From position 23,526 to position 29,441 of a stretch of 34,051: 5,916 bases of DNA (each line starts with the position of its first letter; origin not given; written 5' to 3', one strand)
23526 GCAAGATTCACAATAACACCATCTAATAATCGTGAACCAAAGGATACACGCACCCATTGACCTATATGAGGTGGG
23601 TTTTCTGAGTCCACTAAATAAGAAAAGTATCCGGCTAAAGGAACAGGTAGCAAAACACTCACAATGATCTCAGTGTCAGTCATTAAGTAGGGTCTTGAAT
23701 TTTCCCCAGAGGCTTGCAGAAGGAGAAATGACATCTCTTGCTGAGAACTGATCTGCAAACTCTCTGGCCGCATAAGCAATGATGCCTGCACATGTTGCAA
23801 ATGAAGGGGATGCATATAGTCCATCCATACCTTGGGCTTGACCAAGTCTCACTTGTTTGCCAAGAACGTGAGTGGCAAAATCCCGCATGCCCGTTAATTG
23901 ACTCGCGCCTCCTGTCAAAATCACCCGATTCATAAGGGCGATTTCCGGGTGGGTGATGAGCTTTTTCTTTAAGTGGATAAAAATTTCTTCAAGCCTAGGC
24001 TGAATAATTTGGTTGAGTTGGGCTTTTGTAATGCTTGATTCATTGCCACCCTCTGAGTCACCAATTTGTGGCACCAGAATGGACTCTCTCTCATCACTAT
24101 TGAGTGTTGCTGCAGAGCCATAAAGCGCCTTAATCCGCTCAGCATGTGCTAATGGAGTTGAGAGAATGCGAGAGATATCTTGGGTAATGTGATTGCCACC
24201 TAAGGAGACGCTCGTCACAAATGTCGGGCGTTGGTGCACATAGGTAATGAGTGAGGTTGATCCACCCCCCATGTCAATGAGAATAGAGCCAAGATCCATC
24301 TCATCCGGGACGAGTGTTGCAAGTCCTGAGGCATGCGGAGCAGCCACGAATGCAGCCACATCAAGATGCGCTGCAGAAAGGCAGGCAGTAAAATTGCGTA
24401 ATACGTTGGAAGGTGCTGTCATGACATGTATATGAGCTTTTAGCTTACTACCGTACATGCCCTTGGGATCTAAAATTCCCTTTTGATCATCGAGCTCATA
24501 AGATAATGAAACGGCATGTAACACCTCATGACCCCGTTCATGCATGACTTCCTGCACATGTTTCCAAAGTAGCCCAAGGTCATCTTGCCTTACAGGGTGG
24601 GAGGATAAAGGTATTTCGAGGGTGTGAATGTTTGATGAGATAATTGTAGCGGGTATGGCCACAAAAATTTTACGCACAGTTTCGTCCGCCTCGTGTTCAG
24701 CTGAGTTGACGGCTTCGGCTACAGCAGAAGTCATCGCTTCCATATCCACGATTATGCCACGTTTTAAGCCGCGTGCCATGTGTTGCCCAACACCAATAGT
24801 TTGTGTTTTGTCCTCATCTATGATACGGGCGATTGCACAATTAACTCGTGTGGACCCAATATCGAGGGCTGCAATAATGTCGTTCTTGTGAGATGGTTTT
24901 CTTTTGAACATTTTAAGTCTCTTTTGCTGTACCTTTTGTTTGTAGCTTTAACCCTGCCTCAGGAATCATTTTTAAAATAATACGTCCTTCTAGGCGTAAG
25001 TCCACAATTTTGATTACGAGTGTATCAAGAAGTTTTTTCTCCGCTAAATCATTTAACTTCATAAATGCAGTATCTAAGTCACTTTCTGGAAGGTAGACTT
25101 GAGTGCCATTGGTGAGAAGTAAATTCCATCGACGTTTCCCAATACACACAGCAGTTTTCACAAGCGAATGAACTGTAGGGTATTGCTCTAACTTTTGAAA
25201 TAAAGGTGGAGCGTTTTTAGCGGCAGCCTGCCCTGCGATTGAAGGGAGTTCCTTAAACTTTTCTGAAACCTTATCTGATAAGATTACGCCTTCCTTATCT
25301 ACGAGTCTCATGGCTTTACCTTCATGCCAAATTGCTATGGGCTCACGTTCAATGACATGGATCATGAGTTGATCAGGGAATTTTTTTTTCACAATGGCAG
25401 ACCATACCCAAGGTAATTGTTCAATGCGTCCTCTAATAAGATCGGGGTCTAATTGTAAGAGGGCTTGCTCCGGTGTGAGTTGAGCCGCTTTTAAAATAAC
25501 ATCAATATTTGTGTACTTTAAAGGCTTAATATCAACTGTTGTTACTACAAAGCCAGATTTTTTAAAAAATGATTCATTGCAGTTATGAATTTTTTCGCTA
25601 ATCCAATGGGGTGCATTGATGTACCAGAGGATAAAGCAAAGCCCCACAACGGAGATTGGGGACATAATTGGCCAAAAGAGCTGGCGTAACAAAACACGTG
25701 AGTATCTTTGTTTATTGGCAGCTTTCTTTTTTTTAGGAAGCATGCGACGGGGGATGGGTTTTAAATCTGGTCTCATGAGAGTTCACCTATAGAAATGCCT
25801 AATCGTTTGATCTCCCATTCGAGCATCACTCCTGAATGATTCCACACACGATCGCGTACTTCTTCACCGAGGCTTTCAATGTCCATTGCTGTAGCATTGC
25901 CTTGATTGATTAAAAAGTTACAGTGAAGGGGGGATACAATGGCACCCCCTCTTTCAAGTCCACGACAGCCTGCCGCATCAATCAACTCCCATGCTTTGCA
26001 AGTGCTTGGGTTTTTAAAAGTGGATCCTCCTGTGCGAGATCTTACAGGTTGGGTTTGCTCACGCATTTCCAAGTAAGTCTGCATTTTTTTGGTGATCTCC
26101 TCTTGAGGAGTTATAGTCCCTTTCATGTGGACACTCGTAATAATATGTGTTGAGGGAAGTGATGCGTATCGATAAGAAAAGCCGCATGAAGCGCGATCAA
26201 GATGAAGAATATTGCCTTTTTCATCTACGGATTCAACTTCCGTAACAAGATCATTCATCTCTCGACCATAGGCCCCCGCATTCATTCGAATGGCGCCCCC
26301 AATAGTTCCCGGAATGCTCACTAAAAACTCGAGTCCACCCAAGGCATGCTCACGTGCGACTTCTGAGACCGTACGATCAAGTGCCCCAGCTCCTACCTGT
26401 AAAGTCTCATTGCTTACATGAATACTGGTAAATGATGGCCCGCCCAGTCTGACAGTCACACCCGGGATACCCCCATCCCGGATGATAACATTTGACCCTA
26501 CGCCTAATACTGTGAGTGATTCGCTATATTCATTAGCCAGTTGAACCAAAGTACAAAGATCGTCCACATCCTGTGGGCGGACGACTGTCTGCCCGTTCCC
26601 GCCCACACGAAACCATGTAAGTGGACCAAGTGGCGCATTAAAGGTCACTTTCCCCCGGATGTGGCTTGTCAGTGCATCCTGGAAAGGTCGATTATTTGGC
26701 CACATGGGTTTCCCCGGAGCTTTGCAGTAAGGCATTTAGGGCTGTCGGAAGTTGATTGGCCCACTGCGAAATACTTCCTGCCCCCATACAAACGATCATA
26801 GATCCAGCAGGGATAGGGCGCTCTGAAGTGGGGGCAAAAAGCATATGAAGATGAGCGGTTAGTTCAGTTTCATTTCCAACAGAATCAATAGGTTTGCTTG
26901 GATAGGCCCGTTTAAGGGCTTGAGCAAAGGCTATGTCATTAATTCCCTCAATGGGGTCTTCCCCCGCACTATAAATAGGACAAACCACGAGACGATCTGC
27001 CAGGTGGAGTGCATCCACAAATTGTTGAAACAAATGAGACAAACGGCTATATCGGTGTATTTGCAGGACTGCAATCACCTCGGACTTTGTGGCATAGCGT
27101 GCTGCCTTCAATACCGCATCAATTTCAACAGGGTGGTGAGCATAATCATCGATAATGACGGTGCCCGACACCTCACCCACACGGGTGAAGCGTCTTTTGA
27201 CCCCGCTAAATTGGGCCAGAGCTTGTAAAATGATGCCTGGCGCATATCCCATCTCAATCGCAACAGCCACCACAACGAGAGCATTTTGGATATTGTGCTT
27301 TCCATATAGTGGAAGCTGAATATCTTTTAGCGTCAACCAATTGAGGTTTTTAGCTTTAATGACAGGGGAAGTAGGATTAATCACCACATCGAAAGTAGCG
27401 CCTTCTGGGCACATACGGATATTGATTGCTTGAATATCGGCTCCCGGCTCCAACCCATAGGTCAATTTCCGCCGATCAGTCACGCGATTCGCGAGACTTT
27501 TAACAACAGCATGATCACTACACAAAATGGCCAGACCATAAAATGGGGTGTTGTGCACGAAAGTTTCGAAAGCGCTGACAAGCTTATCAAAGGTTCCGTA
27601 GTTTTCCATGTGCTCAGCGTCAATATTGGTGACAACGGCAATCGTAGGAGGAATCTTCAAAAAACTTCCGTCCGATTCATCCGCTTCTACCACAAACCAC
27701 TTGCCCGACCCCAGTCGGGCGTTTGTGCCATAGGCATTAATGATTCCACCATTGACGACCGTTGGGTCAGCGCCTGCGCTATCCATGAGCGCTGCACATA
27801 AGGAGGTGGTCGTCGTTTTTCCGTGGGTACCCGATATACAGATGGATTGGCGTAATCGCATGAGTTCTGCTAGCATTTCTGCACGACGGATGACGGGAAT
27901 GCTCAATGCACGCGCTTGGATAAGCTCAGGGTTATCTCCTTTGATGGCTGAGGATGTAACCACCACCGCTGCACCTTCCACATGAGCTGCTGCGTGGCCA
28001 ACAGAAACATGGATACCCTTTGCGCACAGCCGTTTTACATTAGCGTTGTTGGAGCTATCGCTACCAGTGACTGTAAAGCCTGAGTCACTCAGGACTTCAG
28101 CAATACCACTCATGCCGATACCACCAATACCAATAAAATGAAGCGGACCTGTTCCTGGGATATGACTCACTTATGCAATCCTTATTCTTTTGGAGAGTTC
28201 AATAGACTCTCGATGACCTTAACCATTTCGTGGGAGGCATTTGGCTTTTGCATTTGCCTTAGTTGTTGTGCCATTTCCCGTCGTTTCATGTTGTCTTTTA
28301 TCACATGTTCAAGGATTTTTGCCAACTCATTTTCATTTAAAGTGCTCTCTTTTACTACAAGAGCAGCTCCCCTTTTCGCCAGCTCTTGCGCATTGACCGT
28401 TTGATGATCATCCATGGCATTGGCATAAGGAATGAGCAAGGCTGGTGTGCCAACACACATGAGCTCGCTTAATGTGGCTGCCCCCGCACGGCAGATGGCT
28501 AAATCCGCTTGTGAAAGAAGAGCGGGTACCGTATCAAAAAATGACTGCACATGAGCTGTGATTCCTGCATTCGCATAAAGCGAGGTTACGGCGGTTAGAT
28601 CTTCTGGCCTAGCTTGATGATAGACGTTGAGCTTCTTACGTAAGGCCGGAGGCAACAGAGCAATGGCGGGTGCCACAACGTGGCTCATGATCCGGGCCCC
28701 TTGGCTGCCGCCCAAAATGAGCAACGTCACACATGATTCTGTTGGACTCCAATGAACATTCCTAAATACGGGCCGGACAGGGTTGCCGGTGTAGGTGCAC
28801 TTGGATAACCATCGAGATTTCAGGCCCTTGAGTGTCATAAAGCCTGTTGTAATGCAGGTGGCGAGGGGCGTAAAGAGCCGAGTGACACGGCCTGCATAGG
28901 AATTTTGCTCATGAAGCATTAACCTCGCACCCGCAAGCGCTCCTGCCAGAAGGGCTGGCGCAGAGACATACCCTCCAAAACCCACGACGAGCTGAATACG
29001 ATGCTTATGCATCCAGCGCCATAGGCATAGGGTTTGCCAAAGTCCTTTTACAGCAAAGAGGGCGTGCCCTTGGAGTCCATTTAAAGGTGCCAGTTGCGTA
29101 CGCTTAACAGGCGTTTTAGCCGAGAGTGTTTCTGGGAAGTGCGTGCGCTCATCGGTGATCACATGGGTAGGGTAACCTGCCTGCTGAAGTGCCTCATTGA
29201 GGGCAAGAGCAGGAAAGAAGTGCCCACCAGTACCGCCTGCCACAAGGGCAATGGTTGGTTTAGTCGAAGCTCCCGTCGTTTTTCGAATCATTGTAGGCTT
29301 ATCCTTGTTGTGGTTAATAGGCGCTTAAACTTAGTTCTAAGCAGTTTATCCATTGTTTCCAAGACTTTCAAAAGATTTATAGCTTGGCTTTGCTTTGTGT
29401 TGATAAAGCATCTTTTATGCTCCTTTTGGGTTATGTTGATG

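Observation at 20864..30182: Inverted repeats of about 0.75-0.8 kb bracket the entire 7.8-kb priA-ftsA-ftsQ-murB-murC-murG block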

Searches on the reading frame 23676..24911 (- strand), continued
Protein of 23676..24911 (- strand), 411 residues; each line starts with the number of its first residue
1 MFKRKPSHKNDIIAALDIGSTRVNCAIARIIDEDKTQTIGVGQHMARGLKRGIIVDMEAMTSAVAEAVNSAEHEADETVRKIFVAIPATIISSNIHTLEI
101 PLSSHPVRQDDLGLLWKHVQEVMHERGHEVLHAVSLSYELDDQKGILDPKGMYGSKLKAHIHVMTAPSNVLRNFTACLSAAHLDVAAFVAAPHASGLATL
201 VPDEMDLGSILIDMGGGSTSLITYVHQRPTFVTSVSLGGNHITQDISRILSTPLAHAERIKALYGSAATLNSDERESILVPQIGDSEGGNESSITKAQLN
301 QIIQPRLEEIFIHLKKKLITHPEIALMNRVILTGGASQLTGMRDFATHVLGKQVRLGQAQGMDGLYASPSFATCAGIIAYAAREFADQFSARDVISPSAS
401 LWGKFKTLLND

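Call 36: find_encoding_contigs(protein=P0121, flank=10000, max_places=2)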
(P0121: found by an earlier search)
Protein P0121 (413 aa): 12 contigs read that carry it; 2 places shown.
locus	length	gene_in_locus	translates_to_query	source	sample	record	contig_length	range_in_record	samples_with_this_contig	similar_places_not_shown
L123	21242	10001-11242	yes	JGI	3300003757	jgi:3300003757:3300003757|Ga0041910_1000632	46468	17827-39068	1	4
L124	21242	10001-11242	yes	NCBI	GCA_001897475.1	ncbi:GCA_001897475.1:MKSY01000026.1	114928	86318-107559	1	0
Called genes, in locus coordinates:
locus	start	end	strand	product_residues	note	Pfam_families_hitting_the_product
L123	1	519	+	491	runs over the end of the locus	PF01225:Mur_ligase, PF08245:Mur_ligase_M, PF02875:Mur_ligase_C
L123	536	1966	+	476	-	PF01225:Mur_ligase (weak), PF08245:Mur_ligase_M, PF02875:Mur_ligase_C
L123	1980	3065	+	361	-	PF10555:MraY_sig1 (weak), PF00953:Glycos_transf_4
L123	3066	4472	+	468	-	PF21799:MurD-like_N, PF08245:Mur_ligase_M, PF02875:Mur_ligase_C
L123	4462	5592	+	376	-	PF01098:FTSW_RODA_SPOVE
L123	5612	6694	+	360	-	PF03033:Glyco_transf_28, PF04101:Glyco_tran_28_C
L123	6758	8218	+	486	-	PF01225:Mur_ligase, PF08245:Mur_ligase_M, PF02875:Mur_ligase_C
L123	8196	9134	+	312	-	PF01565:FAD_binding_4, PF02873:MurB_C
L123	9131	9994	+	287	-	PF08478:POTRA_1, PF03799:FtsQ_DivIB_C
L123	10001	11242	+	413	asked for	PF11104:PilM_2 (faint), PF02491:SHS2_FTSA, PF06723:MreB_Mbl, PF14450:FtsA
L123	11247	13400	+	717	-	PF17764:PriA_3primeBD, PF00270:DEAD, PF04851:ResIII, PF00271:Helicase_C (faint), PF18319:Zn_ribbon_PriA, PF18074:PriA_C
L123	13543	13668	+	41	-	-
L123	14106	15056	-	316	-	PF00126:HTH_1, PF03466:LysR_substrate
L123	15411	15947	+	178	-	PF00213:OSCP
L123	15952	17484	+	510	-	PF02874:ATP-synt_ab_N, PF00006:ATP-synt_ab, PF00306:ATP-synt_ab_C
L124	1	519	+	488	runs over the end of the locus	PF01225:Mur_ligase, PF08245:Mur_ligase_M, PF02875:Mur_ligase_C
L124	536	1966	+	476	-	PF01225:Mur_ligase (weak), PF08245:Mur_ligase_M, PF02875:Mur_ligase_C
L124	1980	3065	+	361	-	PF10555:MraY_sig1 (weak), PF00953:Glycos_transf_4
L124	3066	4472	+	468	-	PF21799:MurD-like_N, PF08245:Mur_ligase_M, PF02875:Mur_ligase_C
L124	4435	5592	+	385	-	PF01098:FTSW_RODA_SPOVE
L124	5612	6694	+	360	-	PF03033:Glyco_transf_28, PF04101:Glyco_tran_28_C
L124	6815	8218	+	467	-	PF01225:Mur_ligase, PF08245:Mur_ligase_M, PF02875:Mur_ligase_C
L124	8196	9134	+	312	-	PF01565:FAD_binding_4, PF02873:MurB_C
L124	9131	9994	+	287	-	PF08478:POTRA_1, PF03799:FtsQ_DivIB_C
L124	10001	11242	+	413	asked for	PF11104:PilM_2 (faint), PF02491:SHS2_FTSA, PF06723:MreB_Mbl, PF14450:FtsA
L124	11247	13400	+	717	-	PF17764:PriA_3primeBD, PF00270:DEAD, PF04851:ResIII, PF00271:Helicase_C (faint), PF18319:Zn_ribbon_PriA, PF18074:PriA_C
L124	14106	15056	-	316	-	PF00126:HTH_1, PF03466:LysR_substrate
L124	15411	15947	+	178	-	PF00213:OSCP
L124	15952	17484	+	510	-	PF02874:ATP-synt_ab_N, PF00006:ATP-synt_ab, PF00306:ATP-synt_ab_C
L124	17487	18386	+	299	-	PF00231:ATP-synt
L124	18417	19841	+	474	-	PF02874:ATP-synt_ab_N, PF00006:ATP-synt_ab, PF22919:ATP-synt_VA_C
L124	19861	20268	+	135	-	PF02823:ATP-synt_DE_N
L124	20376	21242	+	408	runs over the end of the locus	PF00083:Sugar_tr, PF07690:MFS_1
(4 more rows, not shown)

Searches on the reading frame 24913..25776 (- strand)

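Call 7: search_protein_families(library=ncbifam, proteins=[window:24913-25776:-])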
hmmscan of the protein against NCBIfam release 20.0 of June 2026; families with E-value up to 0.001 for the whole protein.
window:24913-25776:- (287 aa): 2 families
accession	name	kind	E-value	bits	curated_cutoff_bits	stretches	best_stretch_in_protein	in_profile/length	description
NF008043.0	PRK10775.1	equivalog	4.3e-15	55.7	366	1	87-262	68-248/276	cell division protein FtsQ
NF004039.0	PRK05529.1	equivalog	1.7e-08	33.9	353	1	104-193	89-176/255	cell division protein FtsQ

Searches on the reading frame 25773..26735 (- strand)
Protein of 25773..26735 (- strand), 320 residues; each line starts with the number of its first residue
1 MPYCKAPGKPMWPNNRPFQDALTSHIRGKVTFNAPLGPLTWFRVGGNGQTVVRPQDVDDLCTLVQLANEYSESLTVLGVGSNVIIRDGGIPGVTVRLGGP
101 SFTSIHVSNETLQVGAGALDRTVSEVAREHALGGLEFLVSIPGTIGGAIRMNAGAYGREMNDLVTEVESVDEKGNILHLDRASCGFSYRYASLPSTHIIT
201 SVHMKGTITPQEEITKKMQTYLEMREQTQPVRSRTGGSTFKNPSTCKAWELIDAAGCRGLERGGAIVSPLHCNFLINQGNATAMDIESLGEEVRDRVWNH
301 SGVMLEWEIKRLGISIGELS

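Call 7: search_protein_families(library=ncbifam, proteins=[window:25773-26735:-])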
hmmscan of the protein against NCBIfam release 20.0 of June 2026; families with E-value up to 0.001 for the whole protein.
window:25773-26735:- (320 aa): 7 families
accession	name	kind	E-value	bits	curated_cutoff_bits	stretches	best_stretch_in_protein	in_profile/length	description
NF010480.0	PRK13905.1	equivalog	6.1e-107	357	259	1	23-313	9-299/303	UDP-N-acetylmuramate dehydrogenase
TIGR00179.1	murB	equivalog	4.3e-57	193.6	144.5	1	38-313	3-290/290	UDP-N-acetylmuramate dehydrogenase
NF011245.0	PRK14651.1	equivalog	9.3e-46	156.2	224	1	61-309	27-266/273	UDP-N-acetylmuramate dehydrogenase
NF010479.0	PRK13904.1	equivalog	5.3e-39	134.2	273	1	63-310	24-256/258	UDP-N-acetylmuramate dehydrogenase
NF010478.0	PRK13903.1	equivalog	2.7e-38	131.8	231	2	28-204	13-191/362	UDP-N-acetylmuramate dehydrogenase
NF011242.0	PRK14648.1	equivalog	1.4e-34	119.8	426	2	31-164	13-149/354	UDP-N-acetylmuramate dehydrogenase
NF000755.0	PRK00046.1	equivalog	5.1e-31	107.6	277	2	32-206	6-186/343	UDP-N-acetylmuramate dehydrogenase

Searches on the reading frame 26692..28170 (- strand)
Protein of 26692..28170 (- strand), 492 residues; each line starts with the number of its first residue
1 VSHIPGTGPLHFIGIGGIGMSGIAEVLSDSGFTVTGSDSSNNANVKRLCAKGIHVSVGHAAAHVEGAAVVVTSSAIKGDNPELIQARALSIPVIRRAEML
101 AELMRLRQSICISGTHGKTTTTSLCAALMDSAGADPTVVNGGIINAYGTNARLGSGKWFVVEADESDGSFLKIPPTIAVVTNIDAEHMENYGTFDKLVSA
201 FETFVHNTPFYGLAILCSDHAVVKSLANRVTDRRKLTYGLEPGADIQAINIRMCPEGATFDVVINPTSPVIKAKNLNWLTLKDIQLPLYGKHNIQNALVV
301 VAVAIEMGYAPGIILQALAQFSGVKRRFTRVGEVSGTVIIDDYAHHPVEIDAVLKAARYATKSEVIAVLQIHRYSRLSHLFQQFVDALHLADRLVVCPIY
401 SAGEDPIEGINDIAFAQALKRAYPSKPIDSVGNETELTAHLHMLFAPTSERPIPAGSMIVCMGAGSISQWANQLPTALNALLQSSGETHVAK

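Call 7: search_protein_families(library=ncbifam, proteins=[window:26692-28170:-])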
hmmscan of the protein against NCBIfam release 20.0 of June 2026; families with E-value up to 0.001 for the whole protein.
window:26692-28170:- (492 aa): 27 families (the best 25 are shown)
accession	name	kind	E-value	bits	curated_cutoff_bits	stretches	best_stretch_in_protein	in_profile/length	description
TIGR01082.1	murC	equivalog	6.2e-144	480.4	335.1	1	10-474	2-448/449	UDP-N-acetylmuramate--L-alanine ligase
NF011171.0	PRK14573.1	equivalog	8e-91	305.1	1015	1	10-422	7-402/809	bifunctional UDP-N-acetylmuramate--L-alanine ligase/D-alanine--D-alanine ligase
TIGR01081.1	mpl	equivalog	2.7e-47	161.8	388.7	1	10-394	2-382/448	UDP-N-acetylmuramate:L-alanyl-gamma-D-glutamyl-meso-diaminopimelate ligase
NF053645.1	pMurC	equivalog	3.9e-32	111.6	560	2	12-254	3-257/492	pseudomurein biosynthesis peptide ligase pMurC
TIGR01087.1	murD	equivalog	1.8e-30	106.4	211.95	1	13-344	5-324/441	UDP-N-acetylmuramoyl-L-alanine--D-glutamate ligase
NF001126.0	PRK00139.1-4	equivalog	1.4e-27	96.5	373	1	177-369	196-374/486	UDP-N-acetylmuramoyl-L-alanyl-D-glutamate--2,6-diaminopimelate ligase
TIGR01085.1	murE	subfamily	6.2e-25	88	257.3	2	177-369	180-364/472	UDP-N-acetylmuramyl-tripeptide synthetase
NF001124.0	PRK00139.1-2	equivalog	2.5e-24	85.9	476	1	176-369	200-383/500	UDP-N-acetylmuramoyl-L-alanyl-D-glutamate--2,6-diaminopimelate ligase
TIGR01143.1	murF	subfamily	1.3e-23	83.6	288.6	1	63-368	30-330/418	UDP-N-acetylmuramoyl-tripeptide--D-alanyl-D-alanine ligase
NF053648.1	pMurE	equivalog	2.4e-22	79.3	600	1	173-388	188-378/464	pseudomurein biosynthesis peptide ligase pMurE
NF008896.0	PRK11929.1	equivalog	2e-21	75.6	1023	1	174-349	679-847/965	bifunctional UDP-N-acetylmuramoyl-L-alanyl-D-glutamate--2,6-diaminopimelate ligase MurE/UDP-N-acetylmuramoyl-tripeptide--D-alanyl-D-alanine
NF001123.0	PRK00139.1-1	equivalog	9.2e-15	54.3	586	1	176-413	198-426/493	UDP-N-acetylmuramoyl-L-alanyl-D-glutamate--2,6-diaminopimelate ligase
NF010623.0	PRK14016.1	subfamily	1.1e-13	50.3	877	1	177-371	568-767/871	cyanophycin synthetase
TIGR02068.2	cya_phycin_syn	equivalog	1.9e-13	49.3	850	1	177-371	567-765/862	cyanophycin synthetase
NF008041.0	PRK10773.1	equivalog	1.3e-12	47.2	551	1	62-343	57-333/453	UDP-N-acetylmuramoyl-tripeptide--D-alanyl-D-alanine ligase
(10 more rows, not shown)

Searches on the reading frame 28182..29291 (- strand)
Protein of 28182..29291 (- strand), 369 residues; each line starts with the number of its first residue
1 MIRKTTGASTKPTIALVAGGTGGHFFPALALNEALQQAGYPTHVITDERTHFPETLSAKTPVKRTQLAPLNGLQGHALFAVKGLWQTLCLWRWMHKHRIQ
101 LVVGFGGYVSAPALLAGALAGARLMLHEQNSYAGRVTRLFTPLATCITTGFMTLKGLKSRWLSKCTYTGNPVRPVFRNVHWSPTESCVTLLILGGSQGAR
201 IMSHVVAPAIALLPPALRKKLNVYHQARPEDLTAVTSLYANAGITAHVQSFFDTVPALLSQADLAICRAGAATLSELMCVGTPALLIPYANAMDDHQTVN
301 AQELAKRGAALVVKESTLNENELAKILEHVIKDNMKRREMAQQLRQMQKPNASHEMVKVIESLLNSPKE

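Call 7: search_protein_families(library=ncbifam, proteins=[window:28182-29291:-])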
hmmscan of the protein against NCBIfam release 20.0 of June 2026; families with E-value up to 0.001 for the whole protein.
window:28182-29291:- (369 aa): 11 families
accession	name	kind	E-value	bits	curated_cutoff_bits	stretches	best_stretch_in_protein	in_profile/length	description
TIGR01133.1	murG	equivalog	2.6e-74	250.3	250.25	1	11-360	5-353/353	undecaprenyldiphospho-muramoylpentapeptide beta-N-acetylglucosaminyltransferase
NF009102.0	PRK12446.1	equivalog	8.2e-23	80.9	339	1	13-361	3-350/352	undecaprenyldiphospho-muramoylpentapeptide beta-N-acetylglucosaminyltransferase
NF010135.0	PRK13609.1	equivalog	1.7e-11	43.7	500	1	244-360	256-365/388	diglucosyl diacylglycerol synthase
NF041548.1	PssE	equivalog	2.1e-08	34.2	120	1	247-336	44-133/146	PssE/Cps14G family polysaccharide biosynthesis glycosyltransferase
TIGR01426.2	MGT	subfamily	4.7e-08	32.4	260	1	257-349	288-372/393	macrolide family glycosyltransferase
TIGR04516.1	glycosyl_450act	subfamily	7e-07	28.7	440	1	254-364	308-414/418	activator-dependent family glycosyltransferase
NF046028.1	GluronsyltaseWelK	equivalog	1.7e-05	24.1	400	0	241-334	213-306/319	beta-1,4-glucuronosyltransferase WelK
TIGR03590.1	PseG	equivalog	1.9e-05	24.4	153.55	1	171-291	153-271/280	UDP-2,4-diacetamido-2,4,6-trideoxy-beta-L-altropyranose hydrolase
NF033129.1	macro_glyco_Mgt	subfamily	6e-05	22.2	700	1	257-362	289-390/393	macrolide-inactivating glycosyltransferase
NF041549.1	PssD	equivalog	0.00025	21.4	110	1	17-124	2-105/151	PssD/Cps14F family polysaccharide biosynthesis glycosyltransferase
TIGR03492.1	TIGR03492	hypoth_equivalog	0.00042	19.1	219.2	0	235-362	274-394/396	lipid-A-disaccharide synthase-related protein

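Call 9: find_encoding_contigs(protein=window:28182-29291:-, flank=10000, max_places=10)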
Protein window:28182-29291:- (369 aa): 1 contig read that carries it; 1 place shown.
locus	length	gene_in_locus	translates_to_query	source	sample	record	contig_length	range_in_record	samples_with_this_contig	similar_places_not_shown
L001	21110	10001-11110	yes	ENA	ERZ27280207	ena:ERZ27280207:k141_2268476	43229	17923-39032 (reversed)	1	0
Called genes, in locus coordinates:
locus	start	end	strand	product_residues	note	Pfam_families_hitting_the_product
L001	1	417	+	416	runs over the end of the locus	PF13624:SurA_N_3 (weak), PF09312:SurA_N (weak), PF13145:Rotamase_2 (faint), PF13616:Rotamase_3, PF00639:Rotamase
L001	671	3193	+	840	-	-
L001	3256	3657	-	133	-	PF02823:ATP-synt_DE_N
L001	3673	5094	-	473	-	PF02874:ATP-synt_ab_N, PF00006:ATP-synt_ab, PF22919:ATP-synt_VA_C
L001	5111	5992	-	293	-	PF00231:ATP-synt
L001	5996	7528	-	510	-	PF02874:ATP-synt_ab_N, PF00006:ATP-synt_ab, PF00306:ATP-synt_ab_C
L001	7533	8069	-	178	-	PF00213:OSCP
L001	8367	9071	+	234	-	-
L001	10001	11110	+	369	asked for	PF03033:Glyco_transf_28, PF04101:Glyco_tran_28_C, PF06722:EryCIII-like_C (weak)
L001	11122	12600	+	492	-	PF01225:Mur_ligase, PF08245:Mur_ligase_M, PF02875:Mur_ligase_C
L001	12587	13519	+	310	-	PF01565:FAD_binding_4, PF02873:MurB_C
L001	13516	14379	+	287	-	PF08478:POTRA_1, PF03799:FtsQ_DivIB_C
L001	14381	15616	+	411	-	PF11104:PilM_2 (faint), PF02491:SHS2_FTSA, PF06723:MreB_Mbl (weak), PF14450:FtsA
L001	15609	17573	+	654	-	PF17764:PriA_3primeBD, PF04851:ResIII, PF00270:DEAD, PF18319:Zn_ribbon_PriA (weak), PF00271:Helicase_C (weak), PF18074:PriA_C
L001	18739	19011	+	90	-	-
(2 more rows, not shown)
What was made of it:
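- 21719..29291 (-): The bracketed block: priA 21719-23683, ftsA 23676-24911, ftsQ 24913-25776, murB 25773-26705, murC 26692-28170, murG 28182-29291. It is inverted relative to the atp operon and the ECH gene when compared with relatives. Call 7 for gene families and call 9 for gene calls.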
